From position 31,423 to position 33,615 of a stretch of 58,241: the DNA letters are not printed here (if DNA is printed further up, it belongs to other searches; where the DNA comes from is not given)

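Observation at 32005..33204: Roughly 400-aa repeat-rich (beta-propeller-like) insertion inside the PMT module, right after the HPxLxKY helix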

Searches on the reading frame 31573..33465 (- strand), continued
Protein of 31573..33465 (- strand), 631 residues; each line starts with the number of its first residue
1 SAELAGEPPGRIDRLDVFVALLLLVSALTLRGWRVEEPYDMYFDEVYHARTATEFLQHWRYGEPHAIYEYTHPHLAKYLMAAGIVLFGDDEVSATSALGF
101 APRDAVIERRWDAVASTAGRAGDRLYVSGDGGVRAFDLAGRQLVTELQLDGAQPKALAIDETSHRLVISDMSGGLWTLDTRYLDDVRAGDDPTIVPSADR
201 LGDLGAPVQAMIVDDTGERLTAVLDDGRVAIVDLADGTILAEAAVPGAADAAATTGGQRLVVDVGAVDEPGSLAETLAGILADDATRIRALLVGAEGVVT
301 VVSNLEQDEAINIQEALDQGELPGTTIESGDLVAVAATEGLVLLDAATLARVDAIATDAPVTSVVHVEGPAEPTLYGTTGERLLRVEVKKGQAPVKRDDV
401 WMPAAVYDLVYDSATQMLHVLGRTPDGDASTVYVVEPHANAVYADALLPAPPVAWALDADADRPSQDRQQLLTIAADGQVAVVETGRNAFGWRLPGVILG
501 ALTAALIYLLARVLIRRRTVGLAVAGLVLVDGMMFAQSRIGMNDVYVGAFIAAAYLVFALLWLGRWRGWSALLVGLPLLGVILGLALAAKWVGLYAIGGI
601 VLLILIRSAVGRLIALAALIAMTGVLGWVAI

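Call 29: search_solved_structures(query=A1, max_evalue=1, show_alignments=3)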
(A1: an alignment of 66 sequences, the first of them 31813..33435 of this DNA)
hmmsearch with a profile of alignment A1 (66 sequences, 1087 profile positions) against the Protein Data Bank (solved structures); distinct sequences matched with E-value up to 1: 122 (the best 60 are shown).
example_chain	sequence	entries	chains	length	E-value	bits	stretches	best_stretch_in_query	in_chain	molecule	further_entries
7mq8_LN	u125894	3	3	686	2.5e-07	32.3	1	325-424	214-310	U3 small nucleolar RNA-associated protein 4 homolog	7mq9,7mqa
4ovd_A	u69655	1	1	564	1.1e-06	30.2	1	453-538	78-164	Peptidoglycan glycosyltransferase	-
6p25_A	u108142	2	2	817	8.2e-06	27.3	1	688-802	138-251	Dolichyl-phosphate-mannose--protein mannosyltransferase 1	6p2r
5m89_A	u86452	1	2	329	3.3e-05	25.3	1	326-429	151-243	Spliceosome WD40 Sc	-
8fl2_NV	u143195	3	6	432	3.4e-05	25.3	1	347-446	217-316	WD repeat-containing protein 18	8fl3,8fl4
9dum_A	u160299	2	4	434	3.4e-05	25.3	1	347-446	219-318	WD repeat-containing protein 18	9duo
7uwf_A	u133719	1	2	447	3.6e-05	25.2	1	347-446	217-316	WD repeat-containing protein 18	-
1l0q_A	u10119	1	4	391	7.4e-05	24.2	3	319-583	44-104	Surface layer protein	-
3vgz_A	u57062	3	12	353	0.00015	23.1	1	348-445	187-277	Uncharacterized protein YncE | PQQ-dependent catabolism-associated beta-propeller protein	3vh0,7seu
8xi2_E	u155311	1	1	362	0.0003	22.2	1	316-427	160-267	U5-40K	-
6emk_B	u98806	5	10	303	0.00044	21.6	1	320-437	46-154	Target of rapamycin complex subunit LST8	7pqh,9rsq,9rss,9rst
8ip8_ha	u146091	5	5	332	0.00048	21.5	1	350-437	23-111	RACK1 | Ribosomal protein RACK1 subfamily. WD repeat G protein beta family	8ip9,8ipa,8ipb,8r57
7rcz_A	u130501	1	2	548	0.00051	21.4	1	443-521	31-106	Stage V sporulation protein D (Sporulation specific penicillin-binding protein)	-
9h2q_B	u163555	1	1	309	0.0008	20.7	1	326-456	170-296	Autophagy-related protein 16-1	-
8jiw_Bg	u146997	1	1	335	0.0014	19.9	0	322-374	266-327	Mitogen-activated protein kinase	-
4ye5_A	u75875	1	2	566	0.079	14.1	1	435-513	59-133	Peptidoglycan synthetase penicillin-binding protein 3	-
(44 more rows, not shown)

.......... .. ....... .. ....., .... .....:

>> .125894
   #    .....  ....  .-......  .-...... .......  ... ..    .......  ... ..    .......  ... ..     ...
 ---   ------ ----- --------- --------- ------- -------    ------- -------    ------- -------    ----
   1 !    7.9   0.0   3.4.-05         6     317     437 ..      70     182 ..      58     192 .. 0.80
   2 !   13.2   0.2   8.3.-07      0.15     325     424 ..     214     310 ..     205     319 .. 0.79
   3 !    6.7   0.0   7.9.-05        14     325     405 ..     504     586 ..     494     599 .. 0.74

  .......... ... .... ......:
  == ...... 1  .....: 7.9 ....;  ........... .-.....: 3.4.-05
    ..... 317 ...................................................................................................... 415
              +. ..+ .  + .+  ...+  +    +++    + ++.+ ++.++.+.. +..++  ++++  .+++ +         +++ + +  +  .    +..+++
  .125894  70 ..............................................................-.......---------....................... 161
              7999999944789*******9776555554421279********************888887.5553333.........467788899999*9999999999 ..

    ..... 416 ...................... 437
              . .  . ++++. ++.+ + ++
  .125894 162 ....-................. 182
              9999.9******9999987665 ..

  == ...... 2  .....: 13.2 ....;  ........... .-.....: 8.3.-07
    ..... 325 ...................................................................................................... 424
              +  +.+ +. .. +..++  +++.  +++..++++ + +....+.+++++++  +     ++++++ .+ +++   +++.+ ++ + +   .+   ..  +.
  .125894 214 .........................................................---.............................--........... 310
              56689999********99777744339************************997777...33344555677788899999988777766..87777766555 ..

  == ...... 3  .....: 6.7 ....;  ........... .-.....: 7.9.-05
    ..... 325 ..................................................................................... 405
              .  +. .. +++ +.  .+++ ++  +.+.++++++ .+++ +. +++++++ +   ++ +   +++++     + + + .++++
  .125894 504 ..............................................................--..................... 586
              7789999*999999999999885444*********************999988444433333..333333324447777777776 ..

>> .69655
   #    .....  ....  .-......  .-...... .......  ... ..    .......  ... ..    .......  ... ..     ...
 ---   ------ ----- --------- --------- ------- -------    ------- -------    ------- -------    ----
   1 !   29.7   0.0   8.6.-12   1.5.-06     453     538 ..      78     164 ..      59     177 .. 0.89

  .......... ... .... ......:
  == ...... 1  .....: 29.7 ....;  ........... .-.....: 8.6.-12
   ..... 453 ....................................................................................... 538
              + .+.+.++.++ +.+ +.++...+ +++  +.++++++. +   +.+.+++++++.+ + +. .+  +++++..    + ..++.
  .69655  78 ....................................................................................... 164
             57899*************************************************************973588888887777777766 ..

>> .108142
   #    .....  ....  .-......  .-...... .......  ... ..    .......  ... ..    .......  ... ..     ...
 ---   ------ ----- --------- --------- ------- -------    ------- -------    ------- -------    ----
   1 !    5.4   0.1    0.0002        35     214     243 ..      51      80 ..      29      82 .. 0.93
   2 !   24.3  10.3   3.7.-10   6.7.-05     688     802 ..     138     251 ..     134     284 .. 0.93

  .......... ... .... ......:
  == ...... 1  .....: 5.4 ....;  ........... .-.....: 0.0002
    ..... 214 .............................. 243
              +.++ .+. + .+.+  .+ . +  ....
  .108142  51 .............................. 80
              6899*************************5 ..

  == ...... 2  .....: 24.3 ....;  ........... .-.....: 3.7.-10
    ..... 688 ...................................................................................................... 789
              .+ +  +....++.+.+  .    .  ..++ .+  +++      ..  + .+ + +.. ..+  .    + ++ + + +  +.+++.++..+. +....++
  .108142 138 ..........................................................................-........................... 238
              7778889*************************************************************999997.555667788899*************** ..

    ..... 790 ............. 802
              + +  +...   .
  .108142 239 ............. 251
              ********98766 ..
